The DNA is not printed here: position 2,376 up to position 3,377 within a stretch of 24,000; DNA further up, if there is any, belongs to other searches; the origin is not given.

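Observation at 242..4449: Four translationally coupled genes: otsA-otsB-unknown-TreT-like GT4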

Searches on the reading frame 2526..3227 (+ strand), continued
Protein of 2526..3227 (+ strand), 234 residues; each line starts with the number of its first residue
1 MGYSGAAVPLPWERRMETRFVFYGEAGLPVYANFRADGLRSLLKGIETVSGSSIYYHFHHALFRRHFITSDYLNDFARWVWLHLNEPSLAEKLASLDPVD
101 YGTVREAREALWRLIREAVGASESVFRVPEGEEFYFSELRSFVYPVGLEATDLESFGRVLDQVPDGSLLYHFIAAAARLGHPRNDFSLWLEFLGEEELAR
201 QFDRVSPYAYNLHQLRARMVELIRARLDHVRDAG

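Call 59: search_protein_families(library=pfam, proteins=[P0198, P0220, P0253, P0262, P0264, P0270, P0316, P0322, P0323, P0250], max_evalue=0.001)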
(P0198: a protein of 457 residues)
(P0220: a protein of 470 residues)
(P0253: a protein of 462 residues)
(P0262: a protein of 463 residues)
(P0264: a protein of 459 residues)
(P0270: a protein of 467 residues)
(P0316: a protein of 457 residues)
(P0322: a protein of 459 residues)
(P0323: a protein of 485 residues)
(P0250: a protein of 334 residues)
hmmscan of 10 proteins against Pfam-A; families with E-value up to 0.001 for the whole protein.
P0198 (457 aa): 2 families
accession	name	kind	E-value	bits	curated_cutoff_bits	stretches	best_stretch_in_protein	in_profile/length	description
PF19027.5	DUF5752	-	9.3e-65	218.3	23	1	240-446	2-207/208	Family of unknown function (DUF5752)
PF00924.24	MS_channel_2nd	-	9.5e-10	38.9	20.2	1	167-229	3-64/68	Mechanosensitive ion channel, beta-domain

P0220 (470 aa): 2 families
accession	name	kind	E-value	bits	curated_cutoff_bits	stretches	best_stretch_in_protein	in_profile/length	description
PF19027.5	DUF5752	-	3.2e-62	210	23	1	260-466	3-208/208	Family of unknown function (DUF5752)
PF00924.24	MS_channel_2nd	-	1e-14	54.8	20.2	1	179-242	1-63/68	Mechanosensitive ion channel, beta-domain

P0253 (462 aa): 2 families
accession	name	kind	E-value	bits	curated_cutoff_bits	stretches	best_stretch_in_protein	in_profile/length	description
PF19027.5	DUF5752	-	6.3e-53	179.7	23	1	250-457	2-207/208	Family of unknown function (DUF5752)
PF00924.24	MS_channel_2nd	-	1.2e-12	48.2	20.2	1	181-242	7-67/68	Mechanosensitive ion channel, beta-domain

P0262 (463 aa): 2 families
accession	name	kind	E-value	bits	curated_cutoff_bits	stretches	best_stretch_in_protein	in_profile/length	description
PF19027.5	DUF5752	-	3.7e-50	170.6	23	1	251-459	2-208/208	Family of unknown function (DUF5752)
PF00924.24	MS_channel_2nd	-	2.1e-05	25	20.2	1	189-239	14-63/68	Mechanosensitive ion channel, beta-domain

P0264 (459 aa): 2 families
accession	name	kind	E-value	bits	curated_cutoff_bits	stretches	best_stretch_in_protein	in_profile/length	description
PF19027.5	DUF5752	-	1.5e-50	171.9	23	1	248-455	2-208/208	Family of unknown function (DUF5752)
PF00924.24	MS_channel_2nd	-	1.1e-14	54.7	20.2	1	169-229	1-61/68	Mechanosensitive ion channel, beta-domain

P0270 (467 aa): 2 families
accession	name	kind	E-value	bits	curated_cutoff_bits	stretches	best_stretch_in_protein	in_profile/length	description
PF19027.5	DUF5752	-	3.9e-55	186.9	23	1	249-456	2-208/208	Family of unknown function (DUF5752)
PF00924.24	MS_channel_2nd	-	9e-14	51.8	20.2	1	172-234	2-63/68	Mechanosensitive ion channel, beta-domain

P0316 (457 aa): 2 families
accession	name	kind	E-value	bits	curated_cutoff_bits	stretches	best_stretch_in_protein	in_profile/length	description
PF19027.5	DUF5752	-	3.1e-52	177.4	23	1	246-453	2-208/208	Family of unknown function (DUF5752)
PF00924.24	MS_channel_2nd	-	2e-07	31.5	20.2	1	174-233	4-62/68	Mechanosensitive ion channel, beta-domain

P0322 (459 aa): 2 families
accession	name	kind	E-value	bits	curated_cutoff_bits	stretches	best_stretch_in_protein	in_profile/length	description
PF19027.5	DUF5752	-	5.2e-54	183.2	23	1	249-455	2-208/208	Family of unknown function (DUF5752)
PF00924.24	MS_channel_2nd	-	3.6e-16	59.5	20.2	1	176-240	3-66/68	Mechanosensitive ion channel, beta-domain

P0323 (485 aa): 2 families
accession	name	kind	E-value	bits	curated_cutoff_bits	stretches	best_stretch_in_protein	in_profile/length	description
PF19027.5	DUF5752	-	2.4e-44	151.6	23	1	320-474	54-207/208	Family of unknown function (DUF5752)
PF02358.22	Trehalose_PPase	-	2.3e-28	99.4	27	1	40-232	1-204/235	Trehalose-phosphatase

P0250 (334 aa): 2 families
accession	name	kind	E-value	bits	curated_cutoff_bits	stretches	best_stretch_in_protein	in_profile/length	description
PF19027.5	DUF5752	-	3.8e-55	186.9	23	1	121-327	1-206/208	Family of unknown function (DUF5752)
PF00924.24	MS_channel_2nd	-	3.7e-07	30.6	20.2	1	48-110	2-63/68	Mechanosensitive ion channel, beta-domain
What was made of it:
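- Tried and rejected: P0323 (T6PP-OrfY) is doubtful because its OrfY part lacks the first 53 profile positions (call 59).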

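Call 61: search_solved_structures(query=P0244, max_evalue=0.001)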
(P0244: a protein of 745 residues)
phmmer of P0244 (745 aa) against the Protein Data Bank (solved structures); distinct sequences matched with E-value up to 0.001: 5.
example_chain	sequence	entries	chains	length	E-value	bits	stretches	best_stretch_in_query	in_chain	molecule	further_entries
4o7o_A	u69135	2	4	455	3.5e-49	171.1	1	37-512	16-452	Maltokinase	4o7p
4u94_A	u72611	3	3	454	4.8e-48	167.3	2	311-513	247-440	Maltokinase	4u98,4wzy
5jy7_I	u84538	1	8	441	7.7e-46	160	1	37-511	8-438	Maltokinase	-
4cso_A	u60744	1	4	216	3.2e-20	75.3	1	529-727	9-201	ORFY PROTEIN, TRANSCRIPTION FACTOR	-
6hwj_A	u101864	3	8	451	7.1e-20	74.2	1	267-522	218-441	Glucosamine kinase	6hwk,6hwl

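Call 64: find_encoding_contigs(protein=P0244, flank=6000, max_places=3)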
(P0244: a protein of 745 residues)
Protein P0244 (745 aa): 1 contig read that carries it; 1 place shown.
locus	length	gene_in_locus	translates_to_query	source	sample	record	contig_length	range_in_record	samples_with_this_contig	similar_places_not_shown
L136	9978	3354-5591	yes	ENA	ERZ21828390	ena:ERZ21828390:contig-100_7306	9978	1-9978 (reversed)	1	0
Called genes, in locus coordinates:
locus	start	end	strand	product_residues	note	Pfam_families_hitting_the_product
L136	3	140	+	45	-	?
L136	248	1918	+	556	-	PF00128:Alpha-amylase, PF16657:Malt_amylase_C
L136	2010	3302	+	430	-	PF13439:Glyco_transf_4, PF13579:Glyco_trans_4_4, PF08323:Glyco_transf_5, PF20706:GT4-conflict, PF00534:Glycos_transf_1, PF13692:Glyco_trans_1_4, PF13524:Glyco_trans_1_2 (weak)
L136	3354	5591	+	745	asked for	PF18085:Mak_N_cap (weak), PF19027:DUF5752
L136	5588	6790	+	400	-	PF21269:TreT_GT1, PF00534:Glycos_transf_1, PF13692:Glyco_trans_1_4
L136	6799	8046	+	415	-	PF00535:Glycos_transf_2 (weak)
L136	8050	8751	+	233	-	PF05552:MS_channel_1st_1 (weak)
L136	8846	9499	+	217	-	PF19027:DUF5752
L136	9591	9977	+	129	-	?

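Call 65: find_encoding_contigs(protein=P0184, flank=6000, max_places=3)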
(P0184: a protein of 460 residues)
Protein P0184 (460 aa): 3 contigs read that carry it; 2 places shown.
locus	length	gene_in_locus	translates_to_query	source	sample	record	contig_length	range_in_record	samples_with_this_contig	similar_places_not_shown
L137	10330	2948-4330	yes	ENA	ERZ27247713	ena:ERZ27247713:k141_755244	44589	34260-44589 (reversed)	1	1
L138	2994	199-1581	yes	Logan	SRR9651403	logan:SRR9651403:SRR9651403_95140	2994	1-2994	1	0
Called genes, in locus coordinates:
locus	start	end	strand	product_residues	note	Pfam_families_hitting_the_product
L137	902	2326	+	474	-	PF08323:Glyco_transf_5, PF13439:Glyco_transf_4, PF13579:Glyco_trans_4_4, PF00534:Glycos_transf_1, PF13692:Glyco_trans_1_4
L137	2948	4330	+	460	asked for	PF00924:MS_channel_2nd, PF19027:DUF5752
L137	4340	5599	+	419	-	PF21269:TreT_GT1, PF20706:GT4-conflict (weak), PF00534:Glycos_transf_1, PF13692:Glyco_trans_1_4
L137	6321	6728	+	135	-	PF12728:HTH_17, PF00376:MerR, PF13411:MerR_1 (faint)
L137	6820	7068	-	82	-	-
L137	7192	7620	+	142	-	-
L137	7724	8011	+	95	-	-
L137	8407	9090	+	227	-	-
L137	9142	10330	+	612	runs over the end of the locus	PF00111:Fer2, PF17650:RACo_linker, PF17651:Raco_middle, PF14574:RACo_C_ter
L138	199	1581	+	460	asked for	PF00924:MS_channel_2nd, PF19027:DUF5752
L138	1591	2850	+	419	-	PF21269:TreT_GT1, PF20706:GT4-conflict (weak), PF00534:Glycos_transf_1, PF13692:Glyco_trans_1_4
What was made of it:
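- TreT starts 9 nt after the fusion in L137 and L138 (call 65).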
